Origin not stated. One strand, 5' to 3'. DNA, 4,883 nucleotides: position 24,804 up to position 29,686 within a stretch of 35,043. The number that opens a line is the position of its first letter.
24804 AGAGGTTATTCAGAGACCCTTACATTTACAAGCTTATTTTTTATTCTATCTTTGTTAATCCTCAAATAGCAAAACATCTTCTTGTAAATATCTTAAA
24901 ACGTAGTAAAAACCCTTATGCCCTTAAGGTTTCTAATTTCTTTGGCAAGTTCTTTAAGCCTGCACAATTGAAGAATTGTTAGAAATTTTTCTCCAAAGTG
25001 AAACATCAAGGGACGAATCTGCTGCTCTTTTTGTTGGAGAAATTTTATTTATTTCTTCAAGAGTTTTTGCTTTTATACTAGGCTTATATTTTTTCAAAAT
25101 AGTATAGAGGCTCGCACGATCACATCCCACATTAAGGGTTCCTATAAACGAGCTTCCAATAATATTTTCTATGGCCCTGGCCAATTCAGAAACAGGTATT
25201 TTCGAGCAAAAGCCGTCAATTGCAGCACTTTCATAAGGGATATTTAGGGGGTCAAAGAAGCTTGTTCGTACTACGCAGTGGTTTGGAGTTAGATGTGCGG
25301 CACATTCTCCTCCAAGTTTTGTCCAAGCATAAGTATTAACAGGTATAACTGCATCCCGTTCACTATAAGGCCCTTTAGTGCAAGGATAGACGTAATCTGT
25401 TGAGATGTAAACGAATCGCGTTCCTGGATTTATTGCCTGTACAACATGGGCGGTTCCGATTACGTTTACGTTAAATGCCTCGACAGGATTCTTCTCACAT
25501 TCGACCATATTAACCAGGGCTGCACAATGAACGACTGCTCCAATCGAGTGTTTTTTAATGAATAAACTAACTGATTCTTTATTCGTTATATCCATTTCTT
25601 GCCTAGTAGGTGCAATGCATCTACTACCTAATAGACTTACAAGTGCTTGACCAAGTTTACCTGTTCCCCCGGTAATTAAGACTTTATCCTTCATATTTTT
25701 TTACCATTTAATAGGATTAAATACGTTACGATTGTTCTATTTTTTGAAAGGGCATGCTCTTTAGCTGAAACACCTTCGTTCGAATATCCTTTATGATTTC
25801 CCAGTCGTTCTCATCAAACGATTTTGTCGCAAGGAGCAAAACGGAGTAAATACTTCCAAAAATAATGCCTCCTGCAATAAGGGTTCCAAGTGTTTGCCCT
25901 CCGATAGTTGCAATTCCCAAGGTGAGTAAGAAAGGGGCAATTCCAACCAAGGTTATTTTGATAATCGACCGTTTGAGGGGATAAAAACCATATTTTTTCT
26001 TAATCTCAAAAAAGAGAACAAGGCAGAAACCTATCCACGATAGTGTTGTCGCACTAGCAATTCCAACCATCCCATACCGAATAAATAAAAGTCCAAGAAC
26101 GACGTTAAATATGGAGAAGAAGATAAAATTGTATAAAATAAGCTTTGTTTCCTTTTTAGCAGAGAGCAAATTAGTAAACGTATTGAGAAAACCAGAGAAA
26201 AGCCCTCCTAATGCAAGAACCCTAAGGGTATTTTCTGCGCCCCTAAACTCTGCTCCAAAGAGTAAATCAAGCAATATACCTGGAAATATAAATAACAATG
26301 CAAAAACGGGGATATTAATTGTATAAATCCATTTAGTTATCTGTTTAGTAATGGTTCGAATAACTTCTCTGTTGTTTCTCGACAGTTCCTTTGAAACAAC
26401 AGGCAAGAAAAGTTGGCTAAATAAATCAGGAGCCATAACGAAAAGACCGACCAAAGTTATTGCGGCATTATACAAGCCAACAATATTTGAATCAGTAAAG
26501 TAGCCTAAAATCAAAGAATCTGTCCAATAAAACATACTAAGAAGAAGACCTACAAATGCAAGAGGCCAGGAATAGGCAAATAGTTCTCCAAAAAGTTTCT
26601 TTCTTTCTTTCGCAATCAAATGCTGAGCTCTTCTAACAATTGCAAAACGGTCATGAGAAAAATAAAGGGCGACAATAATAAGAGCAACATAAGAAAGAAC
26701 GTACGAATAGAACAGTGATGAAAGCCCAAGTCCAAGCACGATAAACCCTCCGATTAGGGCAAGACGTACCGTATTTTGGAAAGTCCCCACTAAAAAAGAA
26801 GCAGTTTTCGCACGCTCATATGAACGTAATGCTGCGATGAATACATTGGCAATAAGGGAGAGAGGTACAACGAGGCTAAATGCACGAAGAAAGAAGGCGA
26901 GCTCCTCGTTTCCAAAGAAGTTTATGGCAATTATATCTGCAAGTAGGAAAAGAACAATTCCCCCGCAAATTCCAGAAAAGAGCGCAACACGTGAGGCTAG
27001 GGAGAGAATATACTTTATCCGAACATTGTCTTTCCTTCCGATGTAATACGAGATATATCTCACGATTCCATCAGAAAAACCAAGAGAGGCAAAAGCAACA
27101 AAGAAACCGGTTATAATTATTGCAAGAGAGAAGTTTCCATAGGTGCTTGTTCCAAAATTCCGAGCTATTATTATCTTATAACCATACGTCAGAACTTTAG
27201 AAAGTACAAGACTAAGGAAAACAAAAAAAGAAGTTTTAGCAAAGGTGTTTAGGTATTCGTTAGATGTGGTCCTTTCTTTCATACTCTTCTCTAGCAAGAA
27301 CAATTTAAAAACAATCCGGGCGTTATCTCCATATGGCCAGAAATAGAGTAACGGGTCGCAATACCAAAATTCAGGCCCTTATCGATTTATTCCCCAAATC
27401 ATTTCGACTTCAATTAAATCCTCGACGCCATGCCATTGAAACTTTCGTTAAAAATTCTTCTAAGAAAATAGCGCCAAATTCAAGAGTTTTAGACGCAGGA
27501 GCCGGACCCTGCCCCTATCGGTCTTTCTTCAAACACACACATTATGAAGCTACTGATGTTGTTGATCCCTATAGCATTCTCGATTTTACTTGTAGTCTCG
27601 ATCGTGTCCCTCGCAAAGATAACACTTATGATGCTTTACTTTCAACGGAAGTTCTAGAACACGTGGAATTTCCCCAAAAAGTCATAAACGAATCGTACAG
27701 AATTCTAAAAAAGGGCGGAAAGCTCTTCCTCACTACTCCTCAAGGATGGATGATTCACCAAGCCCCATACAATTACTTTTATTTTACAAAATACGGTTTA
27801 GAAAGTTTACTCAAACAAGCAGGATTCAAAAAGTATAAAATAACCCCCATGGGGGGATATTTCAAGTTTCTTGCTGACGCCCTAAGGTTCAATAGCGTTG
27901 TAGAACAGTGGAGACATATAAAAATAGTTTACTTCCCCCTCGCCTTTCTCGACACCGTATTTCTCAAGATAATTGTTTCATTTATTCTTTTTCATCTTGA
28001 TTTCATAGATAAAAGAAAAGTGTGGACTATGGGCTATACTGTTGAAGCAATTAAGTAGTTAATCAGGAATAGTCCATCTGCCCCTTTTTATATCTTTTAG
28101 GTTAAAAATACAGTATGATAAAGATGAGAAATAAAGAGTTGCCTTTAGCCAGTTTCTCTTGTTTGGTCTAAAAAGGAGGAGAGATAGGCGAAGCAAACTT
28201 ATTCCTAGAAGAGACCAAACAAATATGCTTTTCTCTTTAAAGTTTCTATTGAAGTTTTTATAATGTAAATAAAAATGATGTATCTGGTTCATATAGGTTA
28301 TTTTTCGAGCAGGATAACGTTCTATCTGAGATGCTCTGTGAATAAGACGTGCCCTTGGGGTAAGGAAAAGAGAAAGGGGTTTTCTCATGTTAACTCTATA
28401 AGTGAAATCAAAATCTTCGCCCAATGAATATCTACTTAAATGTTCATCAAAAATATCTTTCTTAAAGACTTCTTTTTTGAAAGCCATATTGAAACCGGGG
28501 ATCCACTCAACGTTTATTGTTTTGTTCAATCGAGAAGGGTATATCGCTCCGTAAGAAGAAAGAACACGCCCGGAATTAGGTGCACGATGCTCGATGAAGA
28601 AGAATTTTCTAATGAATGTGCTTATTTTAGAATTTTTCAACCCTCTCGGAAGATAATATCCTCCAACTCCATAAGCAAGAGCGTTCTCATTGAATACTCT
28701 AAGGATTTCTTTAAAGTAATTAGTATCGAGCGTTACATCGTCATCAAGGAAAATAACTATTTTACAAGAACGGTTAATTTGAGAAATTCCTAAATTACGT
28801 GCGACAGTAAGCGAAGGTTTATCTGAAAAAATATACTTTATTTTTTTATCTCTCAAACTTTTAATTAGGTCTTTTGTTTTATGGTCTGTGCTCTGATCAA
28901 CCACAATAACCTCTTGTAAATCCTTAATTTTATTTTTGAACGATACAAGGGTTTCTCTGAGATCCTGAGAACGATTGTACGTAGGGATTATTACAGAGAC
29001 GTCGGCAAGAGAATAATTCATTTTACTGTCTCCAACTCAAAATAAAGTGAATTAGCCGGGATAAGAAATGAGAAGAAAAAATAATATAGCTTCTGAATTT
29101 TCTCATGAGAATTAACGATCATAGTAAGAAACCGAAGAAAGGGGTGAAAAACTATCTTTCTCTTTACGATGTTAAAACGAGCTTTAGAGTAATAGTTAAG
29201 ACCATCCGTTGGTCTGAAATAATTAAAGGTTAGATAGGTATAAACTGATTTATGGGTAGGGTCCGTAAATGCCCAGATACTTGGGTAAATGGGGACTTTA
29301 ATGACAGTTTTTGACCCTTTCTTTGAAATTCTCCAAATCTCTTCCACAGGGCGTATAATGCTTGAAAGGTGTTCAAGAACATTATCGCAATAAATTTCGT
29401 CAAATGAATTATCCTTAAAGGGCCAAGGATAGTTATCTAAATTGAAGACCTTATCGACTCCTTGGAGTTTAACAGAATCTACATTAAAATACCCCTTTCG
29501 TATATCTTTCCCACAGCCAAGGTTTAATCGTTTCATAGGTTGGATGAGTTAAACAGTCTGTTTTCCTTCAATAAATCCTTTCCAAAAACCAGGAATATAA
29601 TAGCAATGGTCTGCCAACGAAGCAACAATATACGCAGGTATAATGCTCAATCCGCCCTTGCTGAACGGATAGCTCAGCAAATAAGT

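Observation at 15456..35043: A ~19.6-kb glycan island joining bacterial-style deoxy/branched-sugar tailoring enzymes to the archaeal N-glycosylation enzyme AglB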

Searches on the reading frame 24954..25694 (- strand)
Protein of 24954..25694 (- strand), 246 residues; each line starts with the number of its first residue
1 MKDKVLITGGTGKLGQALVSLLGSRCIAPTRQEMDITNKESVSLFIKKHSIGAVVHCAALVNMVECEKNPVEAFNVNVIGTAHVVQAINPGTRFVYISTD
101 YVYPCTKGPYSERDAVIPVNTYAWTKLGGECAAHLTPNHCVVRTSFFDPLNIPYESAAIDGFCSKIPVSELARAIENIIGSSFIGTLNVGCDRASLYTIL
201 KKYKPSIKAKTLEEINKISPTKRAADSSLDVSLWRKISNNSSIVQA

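Call 3: search_protein_families(library=pfam, proteins=[window:24954-25694:-], max_evalue=0.001)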
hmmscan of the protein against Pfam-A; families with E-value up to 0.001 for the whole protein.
window:24954-25694:- (246 aa): 5 families
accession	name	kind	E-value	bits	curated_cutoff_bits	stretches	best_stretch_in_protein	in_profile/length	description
PF04321.23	RmlD_sub_bind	-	1e-33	117.1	27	1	4-146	2-150/287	RmlD substrate binding domain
PF01370.27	Epimerase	-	3.4e-19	69.6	20.9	1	5-130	1-150/240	NAD dependent epimerase/dehydratase family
PF16363.11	GDP_Man_Dehyd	-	2.5e-14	53.9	27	1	33-131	58-162/332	GDP-mannose 4,6 dehydratase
PF02719.21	Polysacc_synt_2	-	1.4e-11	44.6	20.2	1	35-101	62-130/293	Polysaccharide biosynthesis protein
PF07993.18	NAD_binding_4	-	1.1e-08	35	20.1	1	50-113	88-151/258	Male sterility protein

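Call 5: search_protein_families(library=ncbifam, proteins=[window:24954-25694:-], max_evalue=0.001)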
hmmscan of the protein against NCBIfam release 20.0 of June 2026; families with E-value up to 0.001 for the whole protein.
window:24954-25694:- (246 aa): 14 families
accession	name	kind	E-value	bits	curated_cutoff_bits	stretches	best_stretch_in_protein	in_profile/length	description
TIGR01214.1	rmlD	equivalog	3.8e-32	111.5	224.05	1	4-146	1-149/285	dTDP-4-dehydrorhamnose reductase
TIGR01179.1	galE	equivalog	2e-11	43.3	262.3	1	33-130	53-153/332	UDP-glucose 4-epimerase GalE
NF007440.0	PRK09987.1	equivalog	3.3e-11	43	308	1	34-146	38-153/299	dTDP-4-dehydrorhamnose reductase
TIGR01181.1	dTDP_gluc_dehyt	equivalog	2.6e-10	39.9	365.1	1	33-129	56-158/321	dTDP-glucose 4,6-dehydratase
TIGR02622.1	CDP_4_6_dhtase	equivalog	1.4e-08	34.3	278.45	1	31-126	58-158/352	CDP-glucose 4,6-dehydratase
TIGR03589.1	PseB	equivalog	1.4e-07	30.8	407.75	1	49-101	73-127/324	UDP-N-acetylglucosamine 4,6-dehydratase (inverting)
NF007956.0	PRK10675.1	subfamily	1.7e-07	30.7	394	1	28-126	51-153/338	UDP-glucose 4-epimerase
NF047922.1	GDPFucSynFcl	equivalog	1.3e-06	28.1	500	1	2-105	2-111/308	GDP-L-fucose synthase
TIGR04130.1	FnlA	equivalog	2.3e-06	26.7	730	1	48-105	71-131/337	UDP-N-acetylglucosamine 4,6-dehydratase/5-epimerase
TIGR02197.1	heptose_epim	equivalog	1.1e-05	24.8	274.6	1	35-127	48-143/316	ADP-glyceromanno-heptose 6-epimerase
TIGR04180.1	EDH_00030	hypoth_equivalog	4e-05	22.8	475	1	35-132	57-155/297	NAD-dependent 4,6-dehydratase LegB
NF043036.1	ErythonDh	equivalog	9.6e-05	21.7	325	0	32-124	57-151/321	D-erythronate dehydrogenase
NF042422.1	oxyalk_red_OleD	equivalog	0.00012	21.6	580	0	35-104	49-115/329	2-alkyl-3-oxoalkanoate reductase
NF005754.0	PRK07578.1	equivalog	0.00046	20.1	167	0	4-77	2-82/200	short chain dehydrogenase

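Call 43: search_solved_structures(query=window:24954-25694:-, max_evalue=0.00001, show_alignments=1)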
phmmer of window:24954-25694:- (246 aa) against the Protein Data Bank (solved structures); distinct sequences matched with E-value up to 0.00001: 22.
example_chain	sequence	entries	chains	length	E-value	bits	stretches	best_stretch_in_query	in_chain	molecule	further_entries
2ggs_A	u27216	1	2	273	8.8e-19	71.6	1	5-239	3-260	273aa long hypothetical dTDP-4-dehydrorhamnose reductase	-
1vl0_A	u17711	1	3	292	2e-18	70.4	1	4-146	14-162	DTDP-4-dehydrorhamnose reductase, rfbD ortholog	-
9gpi_D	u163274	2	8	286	2.9e-18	69.9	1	4-142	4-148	dTDP-4-dehydrorhamnose reductase, putative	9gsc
3sc6_A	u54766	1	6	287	1.6e-15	61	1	1-147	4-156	dTDP-4-dehydrorhamnose reductase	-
5u9c_A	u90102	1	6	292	3.1e-13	53.5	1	1-146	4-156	dTDP-4-dehydrorhamnose Reductase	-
4wpg_A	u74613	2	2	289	1.4e-12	51.3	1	3-146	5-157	dTDP-4-dehydrorhamnose reductase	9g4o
2ydx_A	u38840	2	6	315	2.5e-12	50.5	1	2-133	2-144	METHIONINE ADENOSYLTRANSFERASE 2 SUBUNIT BETA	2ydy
4ndn_E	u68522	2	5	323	4.3e-12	49.7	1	4-133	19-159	Methionine adenosyltransferase 2 subunit beta | Isoform 2 of Methionine adenosyltransferase 2 subunit beta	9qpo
4ktt_E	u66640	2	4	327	4.5e-12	49.7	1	4-133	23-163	Methionine adenosyltransferase 2 subunit beta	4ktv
30gd_E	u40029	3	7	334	4.7e-12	49.6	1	4-133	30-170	Isoform 1 of Methionine adenosyltransferase 2 subunit beta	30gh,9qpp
8g22_A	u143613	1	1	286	3.1e-11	46.9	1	5-146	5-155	dTDP-4-dehydrorhamnose reductase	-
1kbz_A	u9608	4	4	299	3.7e-11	46.7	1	5-146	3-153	dTDP-glucose oxidoreductase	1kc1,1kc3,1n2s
2hun_A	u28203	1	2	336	7.7e-08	35.8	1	35-130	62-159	336aa long hypothetical dTDP-glucose 4,6-dehydratase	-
7k3p_A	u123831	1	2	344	4.8e-07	33.2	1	32-131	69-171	UDP-glucose 4-epimerase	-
4j2o_A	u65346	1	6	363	8.8e-07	32.3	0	49-106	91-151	UDP-N-acetylglucosamine 4,6-dehydratase/5-epimerase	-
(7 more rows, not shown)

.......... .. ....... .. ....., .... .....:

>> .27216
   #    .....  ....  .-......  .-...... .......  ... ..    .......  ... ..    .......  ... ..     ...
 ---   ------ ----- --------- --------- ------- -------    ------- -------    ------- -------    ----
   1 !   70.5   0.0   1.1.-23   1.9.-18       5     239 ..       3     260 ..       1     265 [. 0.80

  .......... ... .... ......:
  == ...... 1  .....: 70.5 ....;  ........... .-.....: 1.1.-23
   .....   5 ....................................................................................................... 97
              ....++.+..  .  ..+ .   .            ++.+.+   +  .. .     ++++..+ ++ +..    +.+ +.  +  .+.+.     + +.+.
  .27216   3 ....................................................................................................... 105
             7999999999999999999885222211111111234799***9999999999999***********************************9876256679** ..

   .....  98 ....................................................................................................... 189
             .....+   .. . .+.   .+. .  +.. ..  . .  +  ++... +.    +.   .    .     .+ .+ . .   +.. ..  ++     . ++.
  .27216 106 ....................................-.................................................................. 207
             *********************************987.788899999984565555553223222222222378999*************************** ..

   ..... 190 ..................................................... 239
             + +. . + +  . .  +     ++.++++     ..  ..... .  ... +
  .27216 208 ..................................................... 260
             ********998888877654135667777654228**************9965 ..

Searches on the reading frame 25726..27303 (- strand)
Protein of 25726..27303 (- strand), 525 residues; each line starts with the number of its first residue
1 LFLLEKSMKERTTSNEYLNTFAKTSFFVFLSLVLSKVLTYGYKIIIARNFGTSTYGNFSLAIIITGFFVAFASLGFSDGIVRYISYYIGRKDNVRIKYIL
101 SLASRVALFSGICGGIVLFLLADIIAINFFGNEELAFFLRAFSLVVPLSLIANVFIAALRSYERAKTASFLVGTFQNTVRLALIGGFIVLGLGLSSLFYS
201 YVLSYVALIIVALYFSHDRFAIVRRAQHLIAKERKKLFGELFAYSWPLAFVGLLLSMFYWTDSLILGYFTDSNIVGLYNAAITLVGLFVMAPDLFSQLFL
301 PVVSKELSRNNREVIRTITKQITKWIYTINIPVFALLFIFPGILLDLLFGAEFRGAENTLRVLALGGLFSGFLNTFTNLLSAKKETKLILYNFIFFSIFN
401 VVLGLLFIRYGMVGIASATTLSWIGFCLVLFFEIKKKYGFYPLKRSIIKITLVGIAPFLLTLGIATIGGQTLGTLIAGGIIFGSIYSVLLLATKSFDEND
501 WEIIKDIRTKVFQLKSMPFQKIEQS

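Call 3: search_protein_families(library=pfam, proteins=[window:25726-27303:-], max_evalue=0.001)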
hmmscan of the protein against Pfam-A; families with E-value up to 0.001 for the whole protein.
window:25726-27303:- (525 aa): 4 families
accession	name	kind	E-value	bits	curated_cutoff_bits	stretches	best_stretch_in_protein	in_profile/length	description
PF01943.22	Polysacc_synt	-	1e-22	81.4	28.2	1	23-290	3-256/274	Polysaccharide biosynthesis protein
PF13440.11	Polysacc_synt_3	-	4.7e-19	69.2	23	1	45-354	1-289/293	Polysaccharide biosynthesis protein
PF01554.23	MatE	-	3.2e-14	53.4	24.9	1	247-405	1-160/161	MatE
PF03023.19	MurJ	-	9.7e-10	38.1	27.4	1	284-464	245-428/451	Lipid II flippase MurJ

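Call 5: search_protein_families(library=ncbifam, proteins=[window:25726-27303:-], max_evalue=0.001)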
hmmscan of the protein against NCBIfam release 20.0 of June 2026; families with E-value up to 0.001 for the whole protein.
window:25726-27303:- (525 aa): 5 families
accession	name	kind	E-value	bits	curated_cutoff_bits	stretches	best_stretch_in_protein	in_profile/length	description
TIGR02900.1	spore_V_B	equivalog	7.4e-18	64.6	372.3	1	21-460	1-457/488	stage V sporulation protein B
TIGR00797.1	matE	subfamily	2.2e-12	46.6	147.4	2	296-441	49-198/396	MATE family efflux transporter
NF041871.1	Wzx_EPS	equivalog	1.1e-07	31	800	1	31-424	12-392/492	exopolysaccharide biosynthesis flippase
NF007773.0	PRK10459.1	equivalog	2.3e-06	26.9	273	1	44-486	30-459/492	MOP flippase family protein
NF058658.1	Oglyco_Wzx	exception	3.4e-06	26.4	720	1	22-495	11-465/478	O-glycosylation flippase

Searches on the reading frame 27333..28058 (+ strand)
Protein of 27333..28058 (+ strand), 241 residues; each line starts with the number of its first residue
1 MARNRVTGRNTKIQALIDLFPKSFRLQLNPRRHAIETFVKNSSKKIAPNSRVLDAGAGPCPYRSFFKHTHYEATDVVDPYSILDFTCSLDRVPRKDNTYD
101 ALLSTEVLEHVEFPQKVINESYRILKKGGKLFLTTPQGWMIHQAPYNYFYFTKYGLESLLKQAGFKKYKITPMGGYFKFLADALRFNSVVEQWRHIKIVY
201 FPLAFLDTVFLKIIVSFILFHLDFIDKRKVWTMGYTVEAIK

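Call 4: search_protein_families(library=pfam, proteins=[window:27333-28058:+], max_evalue=0.001)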
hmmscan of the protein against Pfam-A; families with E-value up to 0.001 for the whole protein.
window:27333-28058:+ (241 aa): 6 families
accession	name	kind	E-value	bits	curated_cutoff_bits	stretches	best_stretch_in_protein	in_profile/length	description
PF13489.12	Methyltransf_23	-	1.2e-11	45.1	27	1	32-167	6-161/164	Methyltransferase domain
PF08241.18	Methyltransf_11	-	3.9e-10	40.7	21.2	1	86-133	48-95/95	Methyltransferase domain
PF13847.12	Methyltransf_31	-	1.8e-05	24.9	27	1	90-137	67-113/145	Methyltransferase domain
PF05148.21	Methyltransf_8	-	8.5e-05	23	27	1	16-133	40-156/219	Hypothetical methyltransferase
PF13649.12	Methyltransf_25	-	0.00017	22.6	27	1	87-129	53-97/97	Methyltransferase domain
PF08242.18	Methyltransf_12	-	0.00042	21.4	30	1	94-131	64-98/98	Methyltransferase domain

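Call 6: search_protein_families(library=ncbifam, proteins=[window:27333-28058:+], max_evalue=0.001)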
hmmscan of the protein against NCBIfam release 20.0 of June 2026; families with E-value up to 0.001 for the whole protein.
window:27333-28058:+ (241 aa): 7 families
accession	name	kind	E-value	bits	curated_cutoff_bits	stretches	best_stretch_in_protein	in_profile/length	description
TIGR01983.1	UbiG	equivalog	1e-08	34.8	102.95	1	83-135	99-153/228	bifunctional 2-polyprenyl-6-hydroxyphenol methylase/3-demethylubiquinol 3-O-methyltransferase UbiG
NF045667.1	MTase_DVU1556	equivalog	6.1e-06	25.8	155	1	45-134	19-120/213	DVU_1556 family methyltransferase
NF041675.1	sarc_dimgly_tmase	equivalog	4.4e-05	23.6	550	0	88-136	124-172/278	sarcosine/dimethylglycine N-methyltransferase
NF008823.0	PRK11873.1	subfamily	0.00016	21.2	263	0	88-132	136-180/272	arsenite methyltransferase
NF041537.1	ArsM_AhpD_UU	exception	0.00034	19.5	510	1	86-133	133-180/345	arsenite methyltransferase/AhpD domain selenoprotein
NF047649.1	MTase_UXPK_star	exception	0.00048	19.2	460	1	90-134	138-182/283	methyltransferase/UXPK-star double selenoprotein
TIGR02072.1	BioC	equivalog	0.00062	19.6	184.95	0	47-136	33-135/244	malonyl-ACP O-methyltransferase BioC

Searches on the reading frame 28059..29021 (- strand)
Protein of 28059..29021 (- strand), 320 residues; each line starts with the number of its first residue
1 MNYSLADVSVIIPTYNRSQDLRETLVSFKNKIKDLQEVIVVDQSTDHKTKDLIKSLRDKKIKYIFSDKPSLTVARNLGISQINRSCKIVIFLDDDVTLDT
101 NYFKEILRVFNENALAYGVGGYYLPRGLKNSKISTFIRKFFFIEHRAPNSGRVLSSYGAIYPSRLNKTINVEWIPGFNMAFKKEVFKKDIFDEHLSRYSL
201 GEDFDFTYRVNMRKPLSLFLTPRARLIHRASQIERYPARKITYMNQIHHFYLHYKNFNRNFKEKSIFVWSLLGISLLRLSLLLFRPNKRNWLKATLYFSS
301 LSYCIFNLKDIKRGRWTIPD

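Call 4: search_protein_families(library=pfam, proteins=[window:28059-29021:-], max_evalue=0.001)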
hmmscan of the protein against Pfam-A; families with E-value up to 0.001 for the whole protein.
window:28059-29021:- (320 aa): 4 families
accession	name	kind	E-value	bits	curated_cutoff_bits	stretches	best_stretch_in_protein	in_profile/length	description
PF00535.33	Glycos_transf_2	-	5.8e-21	75.6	23.3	1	9-160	1-158/168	Glycosyl transferase family 2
PF13641.12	Glyco_tranf_2_3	-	5.4e-09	36.8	27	1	7-214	2-198/230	Glycosyltransferase like family 2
PF13632.12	Glyco_trans_2_3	-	1.7e-06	28.4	27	1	88-276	1-172/198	Glycosyl transferase family group 2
PF10111.15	Glyco_tranf_2_2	-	2.3e-06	27.7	27.3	1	9-114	1-110/276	Glycosyltransferase like family 2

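Call 6: search_protein_families(library=ncbifam, proteins=[window:28059-29021:-], max_evalue=0.001)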
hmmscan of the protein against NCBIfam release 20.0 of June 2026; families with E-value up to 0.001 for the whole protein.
window:28059-29021:- (320 aa): 17 families
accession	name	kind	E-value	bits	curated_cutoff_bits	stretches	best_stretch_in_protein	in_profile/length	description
NF038299.1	EPS_HpsN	equivalog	1.1e-25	90.3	425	1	8-256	3-253/317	hormogonium polysaccharide biosynthesis glycosyltransferase HpsN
TIGR03965.1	mycofact_glyco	equivalog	6.3e-14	51.7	280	1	4-244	72-297/467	mycofactocin biosynthesis glycosyltransferase MftF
NF041875.1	EPS_EpsD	equivalog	2.8e-13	50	370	1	8-114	1-108/325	exopolysaccharide biosynthesis glycosyltransferase EpsD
NF047683.1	TeichurnBiosyTuaG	equivalog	3.5e-12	46.5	400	1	6-124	6-125/252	teichuronic acid biosynthesis protein TuaG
NF038302.1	EPS_HpsE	equivalog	1.2e-11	44.1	300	1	7-113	2-114/307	hormogonium polysaccharide biosynthesis glycosyltransferase HpsE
TIGR04283.1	glyco_like_mftF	equivalog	1.2e-10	41.3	182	1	8-115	1-102/221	TIGR04283 family arsenosugar biosynthesis glycosyltransferase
NF007482.0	PRK10073.1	equivalog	5.7e-10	38.7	423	1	4-115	4-115/334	glycosyltransferase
NF050050.1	ProtGlycPglI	equivalog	7.2e-10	38.7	500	1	7-109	3-107/306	GalNAc(5)-diNAcBac-PP-undecaprenol beta-1,3-glucosyltransferase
TIGR03937.1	PgaC_IcaA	equivalog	9.5e-08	31.4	422.3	1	6-121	45-161/407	poly-beta-1,6-N-acetyl-D-glucosamine synthase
TIGR01556.1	rhamnosyltran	subfamily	6.5e-07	28.8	200.55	1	25-126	11-115/281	rhamnosyltransferase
NF045692.1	OglycostaseCruG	equivalog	1.3e-06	27.6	600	1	4-97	39-139/386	2'-O-glycosyltransferase CruG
NF041394.1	GtaseAglG_Halo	equivalog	2.1e-06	27.3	440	1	7-143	2-138/304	glucosyl-dolichyl phosphate glucuronosyltransferase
TIGR03111.1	glyc2_xrt_Gpos1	hypoth_equivalog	2.5e-06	26.6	363.95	1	5-212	48-250/439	TIGR03111 family XrtG-associated glycosyltransferase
TIGR04440.1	glyco_TIGR04440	domain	5.2e-06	26.3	70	1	8-127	2-123/215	TIGR00180 family glycosyltransferase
NF050113.1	gal_furan_GlfT1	equivalog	9.7e-05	21.8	330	1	10-79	3-72/290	galactofuranosyltransferase GlfT1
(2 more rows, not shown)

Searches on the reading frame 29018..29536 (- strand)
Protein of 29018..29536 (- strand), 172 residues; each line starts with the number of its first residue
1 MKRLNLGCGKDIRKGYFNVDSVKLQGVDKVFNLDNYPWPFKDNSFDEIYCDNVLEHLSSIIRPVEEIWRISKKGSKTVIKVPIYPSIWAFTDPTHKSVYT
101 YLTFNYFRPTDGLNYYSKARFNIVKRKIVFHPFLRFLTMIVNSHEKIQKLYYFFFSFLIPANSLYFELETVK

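Call 4: search_protein_families(library=pfam, proteins=[window:29018-29536:-], max_evalue=0.001)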
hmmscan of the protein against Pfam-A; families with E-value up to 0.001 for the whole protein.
window:29018-29536:- (172 aa): 1 family
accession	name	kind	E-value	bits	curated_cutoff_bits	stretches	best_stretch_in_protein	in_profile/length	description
PF08241.18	Methyltransf_11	-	2.5e-06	28.5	21.2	1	37-78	53-94/95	Methyltransferase domain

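Call 6: search_protein_families(library=ncbifam, proteins=[window:29018-29536:-], max_evalue=0.001)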
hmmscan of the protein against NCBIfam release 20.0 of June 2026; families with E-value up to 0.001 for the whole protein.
window:29018-29536:- (172 aa): 0 families
